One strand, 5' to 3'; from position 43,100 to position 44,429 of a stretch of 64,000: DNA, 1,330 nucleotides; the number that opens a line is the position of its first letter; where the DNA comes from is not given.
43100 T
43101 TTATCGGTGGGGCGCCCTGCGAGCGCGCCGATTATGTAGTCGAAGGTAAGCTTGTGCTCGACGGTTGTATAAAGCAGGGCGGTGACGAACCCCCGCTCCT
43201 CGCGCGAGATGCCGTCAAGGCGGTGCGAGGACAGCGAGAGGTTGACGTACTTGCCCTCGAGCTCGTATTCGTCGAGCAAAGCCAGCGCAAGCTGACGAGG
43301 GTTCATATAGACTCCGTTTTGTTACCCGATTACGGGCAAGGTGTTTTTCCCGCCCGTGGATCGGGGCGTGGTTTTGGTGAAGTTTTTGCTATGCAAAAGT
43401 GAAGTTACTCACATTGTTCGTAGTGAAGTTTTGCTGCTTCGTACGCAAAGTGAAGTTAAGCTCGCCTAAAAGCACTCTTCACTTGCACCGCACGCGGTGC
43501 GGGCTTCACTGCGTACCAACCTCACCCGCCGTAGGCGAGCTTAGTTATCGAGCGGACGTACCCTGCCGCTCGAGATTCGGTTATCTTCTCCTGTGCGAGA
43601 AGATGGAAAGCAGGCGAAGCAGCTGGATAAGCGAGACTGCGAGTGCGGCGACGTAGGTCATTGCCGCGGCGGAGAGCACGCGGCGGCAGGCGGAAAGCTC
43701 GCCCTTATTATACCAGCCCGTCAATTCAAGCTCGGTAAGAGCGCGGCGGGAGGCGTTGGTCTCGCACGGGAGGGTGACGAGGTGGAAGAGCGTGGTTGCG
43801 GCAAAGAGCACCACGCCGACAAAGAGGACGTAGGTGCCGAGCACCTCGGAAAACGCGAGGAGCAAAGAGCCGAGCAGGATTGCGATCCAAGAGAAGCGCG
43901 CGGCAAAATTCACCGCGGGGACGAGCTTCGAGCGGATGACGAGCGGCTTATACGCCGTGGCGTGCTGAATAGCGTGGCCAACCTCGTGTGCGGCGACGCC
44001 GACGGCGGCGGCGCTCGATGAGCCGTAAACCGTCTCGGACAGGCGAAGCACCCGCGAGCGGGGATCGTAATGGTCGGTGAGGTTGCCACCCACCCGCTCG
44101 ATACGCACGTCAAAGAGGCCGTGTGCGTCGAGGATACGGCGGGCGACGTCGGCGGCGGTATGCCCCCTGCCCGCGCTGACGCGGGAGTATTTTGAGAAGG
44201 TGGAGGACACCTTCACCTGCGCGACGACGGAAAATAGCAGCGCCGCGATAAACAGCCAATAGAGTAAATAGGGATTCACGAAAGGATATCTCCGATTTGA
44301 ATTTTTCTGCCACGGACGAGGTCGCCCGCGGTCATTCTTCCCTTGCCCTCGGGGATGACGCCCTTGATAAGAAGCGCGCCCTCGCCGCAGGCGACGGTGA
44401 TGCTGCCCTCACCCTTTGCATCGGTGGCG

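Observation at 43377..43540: Array B: second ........-hairpin array, inside the priA-def-fmt-rsmB-rlmN operon, with inverted motif copies in a larger stem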

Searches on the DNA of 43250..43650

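Call 13: search_rna_families(source=window, start=43250, end=43650, threshold=evalue, max_evalue=10)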
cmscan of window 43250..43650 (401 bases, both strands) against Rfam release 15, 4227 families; matches with E-value up to 10: 1.
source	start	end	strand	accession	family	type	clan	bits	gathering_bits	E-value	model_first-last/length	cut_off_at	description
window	43375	43461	+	RF01706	Gut-1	Gene; sRNA;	-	26.5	50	0.0038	1-77/77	no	Gut-1 RNA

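Call 14: search_rna_families(source=window, start=43330, end=43580, threshold=evalue, max_evalue=10, show_alignments=3)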
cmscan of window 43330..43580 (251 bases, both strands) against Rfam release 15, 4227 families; matches with E-value up to 10: 1.
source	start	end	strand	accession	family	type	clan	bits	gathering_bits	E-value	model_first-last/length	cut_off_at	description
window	43375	43461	+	RF01706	Gut-1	Gene; sRNA;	-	26.5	50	0.0024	1-77/77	no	Gut-1 RNA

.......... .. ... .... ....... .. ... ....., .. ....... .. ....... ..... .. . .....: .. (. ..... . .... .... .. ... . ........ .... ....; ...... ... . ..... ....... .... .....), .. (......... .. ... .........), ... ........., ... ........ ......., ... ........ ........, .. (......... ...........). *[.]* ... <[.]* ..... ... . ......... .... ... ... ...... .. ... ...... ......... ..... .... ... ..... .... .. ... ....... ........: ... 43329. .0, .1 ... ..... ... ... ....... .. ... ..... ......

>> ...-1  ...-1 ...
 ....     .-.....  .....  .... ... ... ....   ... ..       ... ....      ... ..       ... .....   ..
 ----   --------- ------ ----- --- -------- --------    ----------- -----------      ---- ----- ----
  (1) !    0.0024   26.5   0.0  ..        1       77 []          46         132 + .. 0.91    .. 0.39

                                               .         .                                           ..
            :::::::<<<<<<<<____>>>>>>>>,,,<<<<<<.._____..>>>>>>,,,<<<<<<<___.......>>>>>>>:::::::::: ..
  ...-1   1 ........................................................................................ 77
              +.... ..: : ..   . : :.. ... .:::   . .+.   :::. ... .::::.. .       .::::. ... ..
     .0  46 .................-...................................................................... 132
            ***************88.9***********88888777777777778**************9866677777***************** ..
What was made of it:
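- On Gut-1 RNA (RF01706): The window scores 26.5 bits on the + strand (calls 13, 14), and nothing on the minus-strand first half reaches E<=10.
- Rfam match of 26.5 bits, E 0.002-0.004, on the + strand (calls 13, 14).
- Tried and rejected: No family other than Gut-1 matches the region at E<=10 (calls 13, 14).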

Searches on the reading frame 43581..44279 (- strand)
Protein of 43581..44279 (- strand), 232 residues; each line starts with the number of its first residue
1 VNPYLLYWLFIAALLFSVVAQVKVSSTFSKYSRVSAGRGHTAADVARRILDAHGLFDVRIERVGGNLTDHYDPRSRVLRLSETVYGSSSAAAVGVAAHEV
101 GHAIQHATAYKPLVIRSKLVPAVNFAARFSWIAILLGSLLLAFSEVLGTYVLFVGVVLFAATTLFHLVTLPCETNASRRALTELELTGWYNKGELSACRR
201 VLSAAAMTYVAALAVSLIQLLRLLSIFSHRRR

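Call 42: find_homologous_proteins(query=window:43581-44279:-, max_evalue=1e-20)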
Query window:43581-44279:- (232 aa): 7999 proteins with E <= 1e-20 among 8000 candidates; the best 120 are listed.
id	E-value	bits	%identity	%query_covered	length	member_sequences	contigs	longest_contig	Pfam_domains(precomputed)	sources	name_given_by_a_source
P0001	2.2e-139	480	98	100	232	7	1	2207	PF04298.19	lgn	-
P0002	4.8e-125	434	88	100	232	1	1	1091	PF04298.19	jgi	-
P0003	7.2e-117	407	83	98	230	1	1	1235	PF04298.19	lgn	-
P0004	2.7e-113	395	81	98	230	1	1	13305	PF04298.19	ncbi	-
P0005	7.1e-112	391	80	98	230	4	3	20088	PF04298.19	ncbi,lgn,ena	-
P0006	1.4e-111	390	78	100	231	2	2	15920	PF04298.19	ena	-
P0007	5.7e-111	388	78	100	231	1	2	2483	PF04298.19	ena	-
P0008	9.7e-111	387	78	100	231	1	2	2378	PF04298.19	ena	-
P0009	5.0e-110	385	77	100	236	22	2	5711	PF04298.19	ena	-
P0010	8.9e-110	384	77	100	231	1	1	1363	PF04298.19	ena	-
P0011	1.2e-109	383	78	98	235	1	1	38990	PF04298.19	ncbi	-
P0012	5.4e-109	381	75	100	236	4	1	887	PF04298.19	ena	-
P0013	9.9e-109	380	77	100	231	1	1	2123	PF04298.19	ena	-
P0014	4.3e-108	378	77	100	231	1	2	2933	PF04298.19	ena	-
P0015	1.6e-107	376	78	91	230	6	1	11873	PF04298.19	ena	-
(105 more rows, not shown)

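Call 43: find_encoding_contigs(protein=P0001, flank=2500, max_places=2)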
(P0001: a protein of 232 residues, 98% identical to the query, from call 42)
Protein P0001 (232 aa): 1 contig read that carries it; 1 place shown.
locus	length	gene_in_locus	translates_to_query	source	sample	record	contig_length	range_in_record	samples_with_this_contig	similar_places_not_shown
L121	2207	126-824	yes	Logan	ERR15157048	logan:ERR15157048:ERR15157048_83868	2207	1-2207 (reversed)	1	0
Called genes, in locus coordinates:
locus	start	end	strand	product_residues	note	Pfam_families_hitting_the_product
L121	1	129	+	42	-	?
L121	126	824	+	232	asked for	PF04298:Zn_peptidase_2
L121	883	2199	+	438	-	PF01029:NusB, PF22458:RsmF-B_ferredox, PF01189:Methyltr_RsmB-F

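Call 44: find_encoding_contigs(protein=P0004, flank=2500, max_places=2)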
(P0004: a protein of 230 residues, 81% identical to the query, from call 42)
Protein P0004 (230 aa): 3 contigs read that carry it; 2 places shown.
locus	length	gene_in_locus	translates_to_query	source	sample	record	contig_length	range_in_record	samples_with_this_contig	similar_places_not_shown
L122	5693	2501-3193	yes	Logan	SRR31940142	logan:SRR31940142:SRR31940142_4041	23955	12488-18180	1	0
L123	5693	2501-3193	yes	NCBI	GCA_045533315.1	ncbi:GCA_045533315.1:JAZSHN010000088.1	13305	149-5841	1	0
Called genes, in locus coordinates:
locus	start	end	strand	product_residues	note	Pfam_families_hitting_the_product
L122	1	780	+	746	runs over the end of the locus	PF17764:PriA_3primeBD, PF00270:DEAD, PF04851:ResIII, PF18319:Zn_ribbon_PriA, PF00271:Helicase_C (weak), PF18074:PriA_C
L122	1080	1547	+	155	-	PF01327:Pep_deformylase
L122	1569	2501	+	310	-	PF00551:Formyl_trans_N, PF02911:Formyl_trans_C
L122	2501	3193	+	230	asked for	PF04298:Zn_peptidase_2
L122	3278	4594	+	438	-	PF01029:NusB, PF22458:RsmF-B_ferredox, PF01189:Methyltr_RsmB-F, PF13847:Methyltransf_31 (faint)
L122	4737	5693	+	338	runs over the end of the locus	PF04055:Radical_SAM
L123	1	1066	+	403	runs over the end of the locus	?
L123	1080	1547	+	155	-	PF01327:Pep_deformylase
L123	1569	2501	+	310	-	PF00551:Formyl_trans_N, PF02911:Formyl_trans_C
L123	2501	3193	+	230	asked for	PF04298:Zn_peptidase_2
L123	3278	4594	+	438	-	PF01029:NusB, PF22458:RsmF-B_ferredox (weak), PF01189:Methyltr_RsmB-F, PF13847:Methyltransf_31 (weak)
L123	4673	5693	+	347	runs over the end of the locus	PF21016:RlmN_N (faint), PF04055:Radical_SAM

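Call 45: find_encoding_contigs(protein=P0005, flank=2500, max_places=2)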
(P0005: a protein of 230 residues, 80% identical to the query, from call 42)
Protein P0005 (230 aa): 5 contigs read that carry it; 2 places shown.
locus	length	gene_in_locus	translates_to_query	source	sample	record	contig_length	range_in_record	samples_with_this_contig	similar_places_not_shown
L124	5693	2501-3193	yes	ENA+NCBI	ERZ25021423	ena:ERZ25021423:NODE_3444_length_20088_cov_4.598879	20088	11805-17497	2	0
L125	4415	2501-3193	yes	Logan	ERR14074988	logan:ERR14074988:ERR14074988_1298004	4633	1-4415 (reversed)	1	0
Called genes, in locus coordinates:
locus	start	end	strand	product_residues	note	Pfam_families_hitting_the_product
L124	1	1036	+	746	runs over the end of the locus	PF17764:PriA_3primeBD, PF00270:DEAD, PF04851:ResIII, PF18319:Zn_ribbon_PriA, PF00271:Helicase_C (weak), PF18074:PriA_C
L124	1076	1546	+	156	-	PF01327:Pep_deformylase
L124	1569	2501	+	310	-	PF00551:Formyl_trans_N, PF02911:Formyl_trans_C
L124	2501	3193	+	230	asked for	PF04298:Zn_peptidase_2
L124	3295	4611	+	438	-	PF01029:NusB, PF22458:RsmF-B_ferredox, PF01189:Methyltr_RsmB-F, PF01728:FtsJ (weak), PF13847:Methyltransf_31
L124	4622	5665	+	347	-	PF21016:RlmN_N (weak), PF04055:Radical_SAM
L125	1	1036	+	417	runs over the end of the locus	?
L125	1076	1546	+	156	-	PF01327:Pep_deformylase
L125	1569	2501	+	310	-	PF00551:Formyl_trans_N, PF02911:Formyl_trans_C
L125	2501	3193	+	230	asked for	PF04298:Zn_peptidase_2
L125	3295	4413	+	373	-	?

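Call 96: find_encoding_contigs(protein=P0002, flank=1500, max_places=2)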
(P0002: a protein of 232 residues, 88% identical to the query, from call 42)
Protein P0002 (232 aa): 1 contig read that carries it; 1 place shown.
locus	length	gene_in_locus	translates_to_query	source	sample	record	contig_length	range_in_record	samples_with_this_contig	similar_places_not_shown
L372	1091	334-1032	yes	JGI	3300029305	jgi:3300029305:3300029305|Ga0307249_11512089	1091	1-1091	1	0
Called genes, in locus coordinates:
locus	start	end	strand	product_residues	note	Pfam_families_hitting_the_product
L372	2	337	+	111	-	?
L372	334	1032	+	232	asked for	PF04298:Zn_peptidase_2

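Call 97: find_encoding_contigs(protein=P0003, flank=1500, max_places=2)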
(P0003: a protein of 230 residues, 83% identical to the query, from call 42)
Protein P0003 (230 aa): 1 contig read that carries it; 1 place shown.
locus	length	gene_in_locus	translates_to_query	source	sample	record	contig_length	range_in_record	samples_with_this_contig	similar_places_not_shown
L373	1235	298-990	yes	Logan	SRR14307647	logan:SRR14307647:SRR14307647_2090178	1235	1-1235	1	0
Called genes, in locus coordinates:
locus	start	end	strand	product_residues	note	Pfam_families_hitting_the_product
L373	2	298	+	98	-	?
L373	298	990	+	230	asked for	PF04298:Zn_peptidase_2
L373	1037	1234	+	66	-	?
